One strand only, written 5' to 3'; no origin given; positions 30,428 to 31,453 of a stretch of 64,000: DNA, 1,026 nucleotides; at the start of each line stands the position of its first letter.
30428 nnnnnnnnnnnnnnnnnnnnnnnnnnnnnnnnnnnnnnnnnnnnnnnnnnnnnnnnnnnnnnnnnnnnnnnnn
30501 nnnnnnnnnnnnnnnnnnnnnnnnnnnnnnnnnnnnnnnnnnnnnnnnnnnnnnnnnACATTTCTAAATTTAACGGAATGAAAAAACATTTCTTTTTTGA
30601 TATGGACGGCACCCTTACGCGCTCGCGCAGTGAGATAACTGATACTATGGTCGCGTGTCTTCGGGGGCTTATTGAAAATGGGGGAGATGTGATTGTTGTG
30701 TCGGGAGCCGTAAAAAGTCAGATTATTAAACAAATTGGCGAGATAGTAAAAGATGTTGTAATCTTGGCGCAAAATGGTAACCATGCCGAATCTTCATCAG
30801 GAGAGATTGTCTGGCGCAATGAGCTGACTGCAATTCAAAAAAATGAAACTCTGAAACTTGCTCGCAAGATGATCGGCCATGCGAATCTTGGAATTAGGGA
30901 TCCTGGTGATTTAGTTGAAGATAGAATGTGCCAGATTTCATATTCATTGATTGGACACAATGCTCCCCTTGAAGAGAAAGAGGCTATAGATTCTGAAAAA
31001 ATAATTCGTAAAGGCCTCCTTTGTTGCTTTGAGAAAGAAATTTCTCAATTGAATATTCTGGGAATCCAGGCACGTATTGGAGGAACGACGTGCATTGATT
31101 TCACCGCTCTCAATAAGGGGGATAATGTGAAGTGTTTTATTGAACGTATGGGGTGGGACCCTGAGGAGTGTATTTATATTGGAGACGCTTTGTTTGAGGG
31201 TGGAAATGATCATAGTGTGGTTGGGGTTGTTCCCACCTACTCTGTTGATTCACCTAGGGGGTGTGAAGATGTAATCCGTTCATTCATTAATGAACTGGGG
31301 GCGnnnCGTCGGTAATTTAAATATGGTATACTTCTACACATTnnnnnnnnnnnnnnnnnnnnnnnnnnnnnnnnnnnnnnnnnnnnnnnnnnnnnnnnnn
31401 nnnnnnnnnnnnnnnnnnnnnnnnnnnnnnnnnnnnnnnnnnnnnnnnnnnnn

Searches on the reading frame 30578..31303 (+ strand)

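Call 46: search_protein_families(library=pfam, proteins=[window:30578-31303:+], max_evalue=0.001)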
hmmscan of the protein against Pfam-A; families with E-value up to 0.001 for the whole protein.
window:30578-31303:+ (242 aa): 3 families
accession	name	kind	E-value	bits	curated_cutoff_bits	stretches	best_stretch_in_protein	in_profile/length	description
PF08282.18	Hydrolase_3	-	6.8e-14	52.6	20.9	1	5-204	1-212/255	haloacid dehalogenase-like hydrolase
PF00702.32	Hydrolase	-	3.9e-09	37.6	26.4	1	3-89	2-72/191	haloacid dehalogenase-like hydrolase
PF03332.19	PMM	-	7.8e-06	26.3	22.4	1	39-230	15-212/221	Eukaryotic phosphomannomutase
